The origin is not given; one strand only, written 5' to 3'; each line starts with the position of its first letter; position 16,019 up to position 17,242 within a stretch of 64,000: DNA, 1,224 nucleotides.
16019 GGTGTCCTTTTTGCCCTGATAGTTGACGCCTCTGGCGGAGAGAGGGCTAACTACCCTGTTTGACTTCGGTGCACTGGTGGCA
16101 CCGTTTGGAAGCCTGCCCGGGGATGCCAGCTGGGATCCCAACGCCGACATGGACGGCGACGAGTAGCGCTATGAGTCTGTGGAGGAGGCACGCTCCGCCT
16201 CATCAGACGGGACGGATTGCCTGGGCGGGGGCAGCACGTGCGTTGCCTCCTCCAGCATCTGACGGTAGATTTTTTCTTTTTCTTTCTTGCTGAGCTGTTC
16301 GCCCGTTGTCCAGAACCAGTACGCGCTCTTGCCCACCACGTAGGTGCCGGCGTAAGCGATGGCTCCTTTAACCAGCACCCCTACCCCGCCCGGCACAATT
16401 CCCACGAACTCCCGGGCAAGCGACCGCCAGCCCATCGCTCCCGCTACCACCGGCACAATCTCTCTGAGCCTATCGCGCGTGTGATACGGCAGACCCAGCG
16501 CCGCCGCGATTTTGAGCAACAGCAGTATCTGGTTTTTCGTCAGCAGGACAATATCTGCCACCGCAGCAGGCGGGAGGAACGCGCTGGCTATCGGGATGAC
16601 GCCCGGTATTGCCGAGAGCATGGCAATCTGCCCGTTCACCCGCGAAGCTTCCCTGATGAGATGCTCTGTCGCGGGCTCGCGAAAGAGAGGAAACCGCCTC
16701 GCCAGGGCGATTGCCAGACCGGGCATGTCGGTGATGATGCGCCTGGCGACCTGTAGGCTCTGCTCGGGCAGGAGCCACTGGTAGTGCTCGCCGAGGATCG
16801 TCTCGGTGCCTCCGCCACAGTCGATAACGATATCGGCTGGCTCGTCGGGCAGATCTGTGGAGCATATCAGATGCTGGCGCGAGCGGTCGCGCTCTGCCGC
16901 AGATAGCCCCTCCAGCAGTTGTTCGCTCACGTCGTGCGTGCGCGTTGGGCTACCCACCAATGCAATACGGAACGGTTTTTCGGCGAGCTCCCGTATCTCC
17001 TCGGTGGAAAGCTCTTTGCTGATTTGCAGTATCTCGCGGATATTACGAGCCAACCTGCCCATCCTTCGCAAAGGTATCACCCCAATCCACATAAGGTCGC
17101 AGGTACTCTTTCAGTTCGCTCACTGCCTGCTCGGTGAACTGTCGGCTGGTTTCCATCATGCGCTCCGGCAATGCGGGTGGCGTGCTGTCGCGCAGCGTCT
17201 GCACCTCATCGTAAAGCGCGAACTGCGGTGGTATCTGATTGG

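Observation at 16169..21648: gyrA operon continues into a nucleotidyltransferase - orphan archease - HDAC-like deacetylase - DUF697-like module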

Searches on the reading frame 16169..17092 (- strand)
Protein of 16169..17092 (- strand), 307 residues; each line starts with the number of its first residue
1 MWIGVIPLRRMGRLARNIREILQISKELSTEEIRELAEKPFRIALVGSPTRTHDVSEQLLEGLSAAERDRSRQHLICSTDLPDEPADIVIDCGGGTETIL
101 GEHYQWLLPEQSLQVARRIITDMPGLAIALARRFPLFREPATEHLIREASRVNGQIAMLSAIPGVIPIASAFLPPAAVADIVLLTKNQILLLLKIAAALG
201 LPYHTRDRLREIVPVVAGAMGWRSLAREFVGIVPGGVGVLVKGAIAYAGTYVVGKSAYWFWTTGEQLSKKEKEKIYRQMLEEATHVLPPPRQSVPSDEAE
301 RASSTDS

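Call 3: search_protein_families(library=pfam, proteins=[window:16169-17092:-], max_evalue=0.01)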
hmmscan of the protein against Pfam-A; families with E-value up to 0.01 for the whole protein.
window:16169-17092:- (307 aa): 0 families

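Call 4: search_protein_families(library=ncbifam, proteins=[window:16169-17092:-], max_evalue=0.01)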
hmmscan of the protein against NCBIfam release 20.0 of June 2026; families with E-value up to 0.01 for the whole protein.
window:16169-17092:- (307 aa): 0 families

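Call 8: search_protein_families(library=pfam, proteins=[window:16169-17092:-], max_evalue=10)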
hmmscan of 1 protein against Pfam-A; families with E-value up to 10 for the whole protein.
window:16169-17092:- (307 aa): 0 families

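Call 32: find_homologous_proteins(query=window:16169-17062:-, max_evalue=0.001)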
Query window:16169-17062:- (297 aa): 138 proteins with E <= 0.001 among 8000 candidates; the best 120 are listed.
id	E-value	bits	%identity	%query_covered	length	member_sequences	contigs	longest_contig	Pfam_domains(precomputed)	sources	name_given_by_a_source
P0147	1.6e-187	640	100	99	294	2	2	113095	-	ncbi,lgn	-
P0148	3.2e-177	606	95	99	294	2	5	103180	-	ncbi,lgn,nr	ncbi:MAG: hypothetical protein HPY54_07430 [Chthonomonadetes bacterium]|nr:hypothetical protein [Cht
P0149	3.0e-160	550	83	100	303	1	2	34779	-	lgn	-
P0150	6.3e-157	539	82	100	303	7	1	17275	-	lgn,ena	-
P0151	3.4e-156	537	81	100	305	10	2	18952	-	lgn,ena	-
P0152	2.1e-149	515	79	99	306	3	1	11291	-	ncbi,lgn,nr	ncbi:hypothetical protein HRbin16_02717 [bacterium HR16]|nr:hypothetical protein HRbin16_02717 [bact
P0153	8.3e-149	513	79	99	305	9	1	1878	-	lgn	-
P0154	1.9e-148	512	80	96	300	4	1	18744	-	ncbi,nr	ncbi:MAG: hypothetical protein NZ520_02170 [bacterium]|nr:hypothetical protein [bacterium]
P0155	4.2e-148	510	78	99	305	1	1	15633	-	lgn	-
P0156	4.7e-148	510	79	99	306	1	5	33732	-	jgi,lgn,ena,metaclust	metaclust:\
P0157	4.8e-148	510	79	99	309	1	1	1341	-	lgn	-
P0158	2.0e-147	508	80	96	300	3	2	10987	-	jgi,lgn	jgi:uncharacterized protein (DUF697 family)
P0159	2.1e-147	508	77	100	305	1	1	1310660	-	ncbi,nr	ncbi:MAG: hypothetical protein KatS3mg022_1840 [Armatimonadota bacterium]|nr:MAG: hypothetical prote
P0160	3.5e-147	507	79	97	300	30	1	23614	-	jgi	jgi:uncharacterized protein (DUF697 family)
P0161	4.0e-147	507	81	93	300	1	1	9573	-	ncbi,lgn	-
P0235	1.0e-46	178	38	91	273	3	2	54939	-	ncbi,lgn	-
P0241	4.9e-46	176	37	90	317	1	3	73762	-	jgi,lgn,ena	jgi:uncharacterized protein (DUF697 family)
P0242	2.4e-44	170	41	90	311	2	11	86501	-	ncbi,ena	-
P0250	8.4e-31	126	30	93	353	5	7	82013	PF00009.34,PF03193.23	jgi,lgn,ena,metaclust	metaclust:\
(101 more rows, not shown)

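Call 33: find_encoding_contigs(protein=P0242, flank=6000, max_places=2)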
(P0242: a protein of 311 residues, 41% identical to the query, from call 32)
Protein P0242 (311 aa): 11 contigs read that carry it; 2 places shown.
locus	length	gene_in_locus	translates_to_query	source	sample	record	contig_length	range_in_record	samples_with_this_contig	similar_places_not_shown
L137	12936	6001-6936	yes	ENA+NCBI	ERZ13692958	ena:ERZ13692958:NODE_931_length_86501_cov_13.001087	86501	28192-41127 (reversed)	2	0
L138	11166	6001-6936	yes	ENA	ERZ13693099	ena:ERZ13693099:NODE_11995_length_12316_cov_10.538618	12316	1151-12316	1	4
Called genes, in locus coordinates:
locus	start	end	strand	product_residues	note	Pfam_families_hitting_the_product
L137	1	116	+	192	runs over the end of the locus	PF06414:Zeta_toxin, PF13671:AAA_33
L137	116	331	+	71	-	-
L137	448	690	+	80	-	-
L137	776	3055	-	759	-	-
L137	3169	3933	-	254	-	PF09339:HTH_IclR, PF01614:IclR_C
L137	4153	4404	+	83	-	PF19807:DUF6290 (faint)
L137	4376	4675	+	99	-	PF18389:TrmO_C (weak), PF05016:ParE_toxin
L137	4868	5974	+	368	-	PF01702:TGT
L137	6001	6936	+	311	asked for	-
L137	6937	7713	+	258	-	PF01026:TatD_DNase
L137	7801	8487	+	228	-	PF08899:DUF1844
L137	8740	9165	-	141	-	-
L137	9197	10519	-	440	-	PF00781:DAGK_cat, PF19279:YegS_C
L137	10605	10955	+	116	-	-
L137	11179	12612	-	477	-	PF06253:MTTB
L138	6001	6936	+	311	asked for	-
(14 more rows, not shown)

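Call 34: find_encoding_contigs(protein=P0235, flank=6000, max_places=2)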
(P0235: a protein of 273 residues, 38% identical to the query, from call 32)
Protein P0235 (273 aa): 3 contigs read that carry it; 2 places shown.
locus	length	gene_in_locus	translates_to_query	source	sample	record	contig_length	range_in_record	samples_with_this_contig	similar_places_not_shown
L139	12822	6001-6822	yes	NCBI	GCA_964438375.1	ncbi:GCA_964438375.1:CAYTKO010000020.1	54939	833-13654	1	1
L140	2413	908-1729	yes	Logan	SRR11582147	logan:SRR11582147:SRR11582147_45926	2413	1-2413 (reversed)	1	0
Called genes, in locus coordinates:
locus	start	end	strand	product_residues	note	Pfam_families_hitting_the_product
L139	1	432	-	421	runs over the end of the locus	?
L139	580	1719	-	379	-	-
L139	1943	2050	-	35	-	-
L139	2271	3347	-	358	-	-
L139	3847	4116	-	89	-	PF08281:Sigma70_r4_2, PF13384:HTH_23 (weak), PF13518:HTH_28 (weak), PF13936:HTH_38 (weak)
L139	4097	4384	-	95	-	PF04542:Sigma70_r2 (weak)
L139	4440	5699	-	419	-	PF04455:Saccharop_dh_N, PF21571:ArgZ-like_C_1st, PF21570:ArgZ-like_C_2nd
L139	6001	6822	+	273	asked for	-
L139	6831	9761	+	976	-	PF00675:Peptidase_M16, PF05193:Peptidase_M16_C, PF00675:Peptidase_M16 (weak), PF05193:Peptidase_M16_C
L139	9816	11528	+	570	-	PF00999:Na_H_Exchanger, PF02254:TrkA_N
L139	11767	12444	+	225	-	PF00814:TsaD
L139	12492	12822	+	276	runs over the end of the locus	PF05685:Uma2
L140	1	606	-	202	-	?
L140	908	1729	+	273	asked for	-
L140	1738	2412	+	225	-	?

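Call 35: find_encoding_contigs(protein=P0241, flank=6000, max_places=2)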
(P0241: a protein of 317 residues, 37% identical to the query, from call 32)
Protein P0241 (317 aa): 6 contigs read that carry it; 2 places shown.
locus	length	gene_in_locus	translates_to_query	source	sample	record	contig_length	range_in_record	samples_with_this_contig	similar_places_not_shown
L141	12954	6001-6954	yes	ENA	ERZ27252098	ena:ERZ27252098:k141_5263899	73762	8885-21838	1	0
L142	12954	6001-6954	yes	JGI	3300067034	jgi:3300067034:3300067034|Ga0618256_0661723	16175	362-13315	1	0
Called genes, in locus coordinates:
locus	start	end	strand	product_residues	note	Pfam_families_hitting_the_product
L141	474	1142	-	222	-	PF03006:HlyIII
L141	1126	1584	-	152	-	PF00583:Acetyltransf_1, PF13673:Acetyltransf_10, PF13508:Acetyltransf_7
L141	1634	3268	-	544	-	PF17957:Big_7, PF07719:TPR_2 (faint), PF13428:TPR_14 (faint), PF13432:TPR_16 (faint), PF14559:TPR_19 (weak)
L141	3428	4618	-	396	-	PF10633:NPCBM_assoc (weak)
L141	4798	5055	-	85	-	PF06107:DUF951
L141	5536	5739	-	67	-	-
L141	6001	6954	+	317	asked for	-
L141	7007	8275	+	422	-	PF26745:SPM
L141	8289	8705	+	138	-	-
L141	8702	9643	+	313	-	PF01906:YbjQ_1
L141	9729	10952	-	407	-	PF04015:DUF362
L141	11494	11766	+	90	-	-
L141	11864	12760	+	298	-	PF00248:Aldo_ket_red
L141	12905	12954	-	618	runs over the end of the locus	-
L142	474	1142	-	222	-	PF03006:HlyIII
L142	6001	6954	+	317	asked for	-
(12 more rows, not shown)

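Call 52: search_protein_families(library=pfam, alignment_id=A5, max_evalue=1)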
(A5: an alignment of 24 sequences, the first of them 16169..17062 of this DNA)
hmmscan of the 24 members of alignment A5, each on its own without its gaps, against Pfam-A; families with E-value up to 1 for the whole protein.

A. member 1, window:16169-17062:- (297 aa): 0 families

B. families by the number of members that match (of 24 scanned): 33 families (the first 25 are shown)
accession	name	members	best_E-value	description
PF05128.17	DUF697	4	0.0029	Domain of unknown function (DUF697)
PF18542.6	TFIIB_C_1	2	0.05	Transcription factor IIB C-terminal module 1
PF03193.22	RsgA_GTPase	1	8.3e-06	RsgA GTPase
PF00009.33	GTP_EFTU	1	1.6e-05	Elongation factor Tu GTP binding domain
PF13401.12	AAA_22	1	7.3e-05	AAA domain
PF02421.24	FeoB_N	1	0.00052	Ferrous iron transport protein B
PF25199.1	nSTAND_NTPase5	1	0.0009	Novel STAND NTPase 5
PF13191.12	AAA_16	1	0.0054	AAA ATPase domain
PF25591.1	LRV_2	1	0.017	Leucine Rich Repeat Variant domain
PF00005.33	ABC_tran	1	0.062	ABC transporter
PF08405.16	Calici_PP_N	1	0.068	Viral polyprotein N-terminal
PF01926.29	MMR_HSR1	1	0.068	50S ribosome-binding GTPase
PF00025.27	Arf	1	0.071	ADP-ribosylation factor family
PF16817.10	DUF5073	1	0.076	Domain of unknown function (DUF5073)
PF00931.28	NB-ARC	1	0.11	NB-ARC domain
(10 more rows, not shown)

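Call 58: predict_structure(alignment_id=A5)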
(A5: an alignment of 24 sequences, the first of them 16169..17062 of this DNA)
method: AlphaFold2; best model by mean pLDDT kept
length: 297 residues; sequences in the alignment: 24
mean_pLDDT: 84.0   pTM: 0.82
mean pLDDT of the five models: 84.0, 82.2, 80.9, 79.9, 75.9
residues with pLDDT >= 90: 163; 70-90: 78; 50-70: 37; < 50: 19
segments of 3 or more residues with pLDDT < 50: 154-163, 294-297
pLDDT, mean of each block of 10 residues (from residue 1): 75 79 95 96 96 95 95 92 86 87 95 97 97 97 88 49 55 87 96 85 75 66 66 91 95 92 95 85 52 49
secondary structure, 60 per line:
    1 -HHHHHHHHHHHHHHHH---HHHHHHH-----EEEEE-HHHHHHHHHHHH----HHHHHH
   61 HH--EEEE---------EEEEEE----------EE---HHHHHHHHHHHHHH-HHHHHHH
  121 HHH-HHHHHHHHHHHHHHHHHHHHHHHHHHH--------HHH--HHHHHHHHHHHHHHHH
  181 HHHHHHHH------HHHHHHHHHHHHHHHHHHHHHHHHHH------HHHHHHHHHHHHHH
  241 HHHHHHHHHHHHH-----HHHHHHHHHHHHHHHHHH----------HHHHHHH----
elements in order: H2-17 H21-27 E33-37 H39-50 H55-62 E65-68 E78-83 H99-112 H114-123 H125-151 H165-188 H195-220 H227-253 H259-276 H287-293

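Call 61: fold_search(model_id=the predicted structure, library=pdb)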
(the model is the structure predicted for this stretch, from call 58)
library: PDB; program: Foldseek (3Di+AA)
matches with E <= 10: 180; with E <= 0.001: 0
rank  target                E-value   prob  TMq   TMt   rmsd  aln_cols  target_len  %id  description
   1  6boe                  4.5e-01  0.08  0.12  0.07  32.0       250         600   12  TBK1 in complex with amide-coupled tetrazole analog of amlexanox (released 2018-09-26)
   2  6yj2_A                7.4e-01  0.12  0.16  0.22  14.3       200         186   12  Structural and DNA binding studies of the transcriptional repressor Rv2506 (BkaR) from Mycobacterium tuberculosis supp (released 2021-04-14)
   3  4iwp                  8.5e-01  0.06  0.11  0.07  32.6       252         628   12  Crystal structure and mechanism of activation of TBK1 (released 2013-03-13)
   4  5f3q_B                1.1e+00  0.14  0.16  0.23  17.8       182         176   12  Crystal structure of a noncanonical Dicer protein from Entamoeba histolytica (released 2016-12-14)
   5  2wcd_A                1.3e+00  0.06  0.13  0.13  27.9       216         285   10  Crystal structure of the assembled cytolysin A pore (released 2009-05-05)
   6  5f3p_B                1.5e+00  0.15  0.18  0.26  17.9       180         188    9  Crystal structure of a noncanonical Dicer protein from Entamoeba histolytica (released 2017-02-08)
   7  6w2r_C                1.5e+00  0.13  0.20  0.26  12.4       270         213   12  Junction 19, DHR54-DHR79 (released 2020-04-15)
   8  6wm5_C                1.6e+00  0.04  0.13  0.12  19.1       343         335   12  Structure of a phosphatidylinositol-phosphate synthase (PIPS) from Mycobacterium kansasii (released 2020-05-27)
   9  6wmv_C                1.8e+00  0.04  0.13  0.12  19.1       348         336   12  Structure of a phosphatidylinositol-phosphate synthase (PIPS) from Mycobacterium kansasii with evidence of substrate b (released 2020-05-27)
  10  8hf8_B                2.0e+00  0.04  0.13  0.14  20.9       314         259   13  Human PPAR delta ligand binding domain in complex with a synthetic agonist V1 (released 2023-09-06)
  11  6o7t_i                2.1e+00  0.11  0.15  0.23  17.4       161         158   10  Saccharomyces cerevisiae V-ATPase Vph1-VO (released 2019-04-03)
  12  2l6f_MODEL_1_A        2.2e+00  0.15  0.21  0.30  14.3       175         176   14  NMR Solution structure of FAT domain of FAK complexed with LD2 and LD4 motifs of PAXILLIN (released 2012-05-30)
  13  8a1g_C                2.2e+00  0.06  0.12  0.17  26.4       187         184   10  Structure of the SNX1-SNX5 complex (released 2023-06-14)
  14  9nst_A                2.4e+00  0.15  0.19  0.19  15.1       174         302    9  Bacterial Pictet-Spenglerase KslB in complex with product of L-Trp and a-ketoglutaric acid (released 2025-04-23)
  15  5cwi                  2.5e+00  0.08  0.20  0.23  17.1       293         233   11  Crystal structure of de novo designed helical repeat protein DHR18 (released 2015-12-16)
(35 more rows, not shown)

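Call 76: search_protein_families(library=padloc, proteins=[window:16169-17062:-], max_evalue=0.001)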
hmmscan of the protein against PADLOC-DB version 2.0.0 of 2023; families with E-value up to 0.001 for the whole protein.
window:16169-17062:- (297 aa): 0 families
